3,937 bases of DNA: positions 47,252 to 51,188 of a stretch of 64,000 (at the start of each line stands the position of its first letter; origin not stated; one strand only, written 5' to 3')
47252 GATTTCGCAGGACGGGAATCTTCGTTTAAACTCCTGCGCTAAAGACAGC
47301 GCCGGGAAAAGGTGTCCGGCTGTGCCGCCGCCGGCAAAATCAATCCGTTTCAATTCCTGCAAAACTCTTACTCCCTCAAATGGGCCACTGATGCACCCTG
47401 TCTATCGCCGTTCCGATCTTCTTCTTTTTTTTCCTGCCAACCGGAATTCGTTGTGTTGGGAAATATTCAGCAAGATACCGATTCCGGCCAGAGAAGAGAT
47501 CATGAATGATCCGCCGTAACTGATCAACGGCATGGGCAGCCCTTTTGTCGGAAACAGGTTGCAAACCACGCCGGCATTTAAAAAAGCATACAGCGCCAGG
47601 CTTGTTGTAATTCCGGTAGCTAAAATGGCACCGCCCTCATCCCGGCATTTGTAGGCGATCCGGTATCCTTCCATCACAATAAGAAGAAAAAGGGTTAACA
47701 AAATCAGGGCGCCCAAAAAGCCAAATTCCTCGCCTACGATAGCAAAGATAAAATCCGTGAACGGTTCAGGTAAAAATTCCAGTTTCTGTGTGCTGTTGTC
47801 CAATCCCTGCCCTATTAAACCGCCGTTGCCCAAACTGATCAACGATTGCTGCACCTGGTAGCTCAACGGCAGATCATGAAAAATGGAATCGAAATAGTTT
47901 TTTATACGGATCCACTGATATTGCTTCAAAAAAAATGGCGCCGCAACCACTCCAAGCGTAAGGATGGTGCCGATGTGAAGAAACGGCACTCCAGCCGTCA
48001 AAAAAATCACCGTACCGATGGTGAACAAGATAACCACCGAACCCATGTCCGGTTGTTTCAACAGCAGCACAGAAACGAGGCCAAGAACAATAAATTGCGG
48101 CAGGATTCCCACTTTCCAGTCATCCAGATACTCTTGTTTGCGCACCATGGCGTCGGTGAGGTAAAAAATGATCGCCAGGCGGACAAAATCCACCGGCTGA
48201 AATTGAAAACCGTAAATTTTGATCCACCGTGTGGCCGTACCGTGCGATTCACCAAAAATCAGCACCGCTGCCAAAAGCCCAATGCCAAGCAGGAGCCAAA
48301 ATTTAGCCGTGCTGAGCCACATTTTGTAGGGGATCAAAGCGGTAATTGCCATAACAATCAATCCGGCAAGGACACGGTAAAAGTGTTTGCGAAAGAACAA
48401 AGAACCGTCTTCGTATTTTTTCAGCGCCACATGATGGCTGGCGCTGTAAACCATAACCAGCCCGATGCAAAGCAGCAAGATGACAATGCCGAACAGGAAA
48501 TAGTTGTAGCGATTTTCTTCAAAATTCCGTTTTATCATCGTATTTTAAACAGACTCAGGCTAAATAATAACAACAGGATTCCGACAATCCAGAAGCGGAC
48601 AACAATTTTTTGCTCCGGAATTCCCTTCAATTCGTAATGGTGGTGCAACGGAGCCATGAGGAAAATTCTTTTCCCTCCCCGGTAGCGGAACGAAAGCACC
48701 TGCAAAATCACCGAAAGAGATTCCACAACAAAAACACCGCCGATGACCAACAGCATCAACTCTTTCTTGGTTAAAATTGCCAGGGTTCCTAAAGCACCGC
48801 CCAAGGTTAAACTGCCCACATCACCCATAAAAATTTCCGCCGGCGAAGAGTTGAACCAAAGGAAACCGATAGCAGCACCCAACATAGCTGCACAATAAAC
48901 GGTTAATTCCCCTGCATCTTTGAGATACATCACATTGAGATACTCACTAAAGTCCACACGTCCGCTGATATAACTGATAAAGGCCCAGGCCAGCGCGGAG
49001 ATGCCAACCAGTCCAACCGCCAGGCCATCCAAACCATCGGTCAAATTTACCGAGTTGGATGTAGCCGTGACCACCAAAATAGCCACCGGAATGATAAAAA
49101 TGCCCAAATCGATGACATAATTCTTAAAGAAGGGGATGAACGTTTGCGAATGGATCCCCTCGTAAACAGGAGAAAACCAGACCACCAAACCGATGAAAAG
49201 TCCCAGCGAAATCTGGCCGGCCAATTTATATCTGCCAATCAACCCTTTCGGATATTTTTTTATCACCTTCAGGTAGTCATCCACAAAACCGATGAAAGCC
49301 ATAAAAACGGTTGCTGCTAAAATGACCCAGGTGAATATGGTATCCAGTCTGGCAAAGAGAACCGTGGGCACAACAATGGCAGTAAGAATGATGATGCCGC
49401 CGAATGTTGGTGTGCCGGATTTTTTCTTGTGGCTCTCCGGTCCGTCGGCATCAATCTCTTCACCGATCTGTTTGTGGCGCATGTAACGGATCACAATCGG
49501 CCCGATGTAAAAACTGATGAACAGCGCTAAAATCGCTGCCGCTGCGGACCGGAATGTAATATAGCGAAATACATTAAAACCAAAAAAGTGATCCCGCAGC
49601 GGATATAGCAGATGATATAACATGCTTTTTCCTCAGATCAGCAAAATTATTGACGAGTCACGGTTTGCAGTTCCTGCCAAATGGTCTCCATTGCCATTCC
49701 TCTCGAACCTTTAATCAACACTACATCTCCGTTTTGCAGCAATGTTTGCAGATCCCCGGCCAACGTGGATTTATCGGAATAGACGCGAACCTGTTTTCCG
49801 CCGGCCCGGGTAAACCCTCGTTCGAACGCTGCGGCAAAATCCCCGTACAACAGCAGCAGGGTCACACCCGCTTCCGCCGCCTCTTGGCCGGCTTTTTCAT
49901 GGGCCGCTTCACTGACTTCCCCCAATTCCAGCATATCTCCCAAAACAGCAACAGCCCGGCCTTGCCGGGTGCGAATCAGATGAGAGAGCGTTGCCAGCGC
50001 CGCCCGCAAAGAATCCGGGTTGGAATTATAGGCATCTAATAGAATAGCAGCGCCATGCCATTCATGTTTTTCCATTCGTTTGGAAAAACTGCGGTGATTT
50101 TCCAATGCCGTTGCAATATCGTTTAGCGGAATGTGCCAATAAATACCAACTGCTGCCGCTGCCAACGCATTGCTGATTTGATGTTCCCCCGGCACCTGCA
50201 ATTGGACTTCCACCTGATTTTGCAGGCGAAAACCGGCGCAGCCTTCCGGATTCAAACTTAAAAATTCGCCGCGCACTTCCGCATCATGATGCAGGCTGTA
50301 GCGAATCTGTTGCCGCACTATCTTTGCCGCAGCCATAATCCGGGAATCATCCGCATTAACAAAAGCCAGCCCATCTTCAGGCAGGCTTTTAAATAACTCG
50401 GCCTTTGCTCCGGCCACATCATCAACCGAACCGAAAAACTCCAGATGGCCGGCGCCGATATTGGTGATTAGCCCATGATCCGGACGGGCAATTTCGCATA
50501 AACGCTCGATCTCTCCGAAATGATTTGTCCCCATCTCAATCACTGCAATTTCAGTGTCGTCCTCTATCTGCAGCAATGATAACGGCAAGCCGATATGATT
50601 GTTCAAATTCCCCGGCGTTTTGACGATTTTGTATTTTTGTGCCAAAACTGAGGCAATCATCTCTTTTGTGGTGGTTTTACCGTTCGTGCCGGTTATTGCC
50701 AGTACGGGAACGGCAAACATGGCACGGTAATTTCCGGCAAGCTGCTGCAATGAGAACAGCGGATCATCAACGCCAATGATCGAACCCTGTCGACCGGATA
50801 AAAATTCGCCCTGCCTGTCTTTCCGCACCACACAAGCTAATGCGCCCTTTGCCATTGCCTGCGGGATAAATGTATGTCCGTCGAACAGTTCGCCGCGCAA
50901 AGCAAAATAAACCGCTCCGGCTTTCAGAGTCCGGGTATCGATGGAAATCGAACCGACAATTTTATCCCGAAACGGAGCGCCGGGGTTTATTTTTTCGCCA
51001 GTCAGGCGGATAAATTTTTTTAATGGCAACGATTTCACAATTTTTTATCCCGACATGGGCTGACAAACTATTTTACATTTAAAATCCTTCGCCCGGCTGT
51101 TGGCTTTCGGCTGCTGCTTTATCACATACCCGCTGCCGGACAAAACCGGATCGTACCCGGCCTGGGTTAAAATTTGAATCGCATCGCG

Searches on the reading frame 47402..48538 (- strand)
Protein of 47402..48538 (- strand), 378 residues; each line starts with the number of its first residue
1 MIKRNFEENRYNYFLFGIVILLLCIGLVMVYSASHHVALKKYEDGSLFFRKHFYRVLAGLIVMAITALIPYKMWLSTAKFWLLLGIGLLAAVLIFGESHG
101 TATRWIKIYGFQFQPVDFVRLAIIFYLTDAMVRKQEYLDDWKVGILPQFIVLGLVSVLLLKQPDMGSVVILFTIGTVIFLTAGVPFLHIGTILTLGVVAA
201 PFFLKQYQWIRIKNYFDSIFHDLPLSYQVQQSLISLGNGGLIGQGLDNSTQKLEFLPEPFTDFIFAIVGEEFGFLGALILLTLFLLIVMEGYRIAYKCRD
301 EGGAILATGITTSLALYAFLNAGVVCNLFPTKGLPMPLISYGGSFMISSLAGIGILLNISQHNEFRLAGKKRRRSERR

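Call 20: search_protein_families(library=pfam, proteins=[window:47402-48538:-], max_evalue=1e-8)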
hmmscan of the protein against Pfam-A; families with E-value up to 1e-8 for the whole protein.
window:47402-48538:- (378 aa): 1 family
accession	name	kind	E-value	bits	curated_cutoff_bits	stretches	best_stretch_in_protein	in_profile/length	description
PF01098.24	FTSW_RODA_SPOVE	-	2.6e-92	310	26.4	1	15-363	4-354/356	Cell cycle protein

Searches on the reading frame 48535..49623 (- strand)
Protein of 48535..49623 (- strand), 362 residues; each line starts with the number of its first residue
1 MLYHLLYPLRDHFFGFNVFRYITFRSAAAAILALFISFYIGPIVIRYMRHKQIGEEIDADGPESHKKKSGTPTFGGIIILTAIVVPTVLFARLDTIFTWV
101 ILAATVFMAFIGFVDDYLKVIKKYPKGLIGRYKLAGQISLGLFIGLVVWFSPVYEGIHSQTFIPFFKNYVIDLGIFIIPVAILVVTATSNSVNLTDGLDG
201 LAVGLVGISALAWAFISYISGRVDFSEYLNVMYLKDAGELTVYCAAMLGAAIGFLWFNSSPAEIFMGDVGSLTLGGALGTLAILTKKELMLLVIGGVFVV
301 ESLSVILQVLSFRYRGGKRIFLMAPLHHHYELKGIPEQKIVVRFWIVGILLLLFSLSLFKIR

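Call 20: search_protein_families(library=pfam, proteins=[window:48535-49623:-], max_evalue=1e-8)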
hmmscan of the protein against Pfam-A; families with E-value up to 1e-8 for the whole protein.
window:48535-49623:- (362 aa): 1 family
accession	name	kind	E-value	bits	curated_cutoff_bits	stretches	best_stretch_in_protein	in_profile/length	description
PF00953.26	Glycos_transf_4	-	2.8e-33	115.6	27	1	99-285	2-159/160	Glycosyl transferase family 4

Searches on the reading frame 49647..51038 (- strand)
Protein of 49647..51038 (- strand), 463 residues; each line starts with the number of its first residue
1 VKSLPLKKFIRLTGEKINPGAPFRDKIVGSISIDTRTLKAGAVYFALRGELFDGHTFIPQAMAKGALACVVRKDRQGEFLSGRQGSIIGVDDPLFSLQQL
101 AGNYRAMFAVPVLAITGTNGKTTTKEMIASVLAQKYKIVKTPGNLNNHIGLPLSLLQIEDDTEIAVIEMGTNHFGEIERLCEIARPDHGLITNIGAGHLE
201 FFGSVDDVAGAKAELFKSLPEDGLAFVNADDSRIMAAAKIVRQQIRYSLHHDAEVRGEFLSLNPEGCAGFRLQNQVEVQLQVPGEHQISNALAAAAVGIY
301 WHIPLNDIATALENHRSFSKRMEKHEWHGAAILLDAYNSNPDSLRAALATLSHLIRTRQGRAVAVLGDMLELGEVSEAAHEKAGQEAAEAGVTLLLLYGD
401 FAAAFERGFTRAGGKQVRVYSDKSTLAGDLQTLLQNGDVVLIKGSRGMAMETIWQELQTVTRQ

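Call 20: search_protein_families(library=pfam, proteins=[window:49647-51038:-], max_evalue=1e-8)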
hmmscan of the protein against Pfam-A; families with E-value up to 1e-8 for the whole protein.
window:49647-51038:- (463 aa): 2 families
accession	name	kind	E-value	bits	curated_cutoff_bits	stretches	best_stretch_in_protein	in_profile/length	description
PF08245.18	Mur_ligase_M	-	4.8e-52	177.3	24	1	115-297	1-199/200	Mur ligase middle domain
PF02875.26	Mur_ligase_C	-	1.1e-19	72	28.4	1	321-446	2-127/127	Mur ligase, glutamate ligase domain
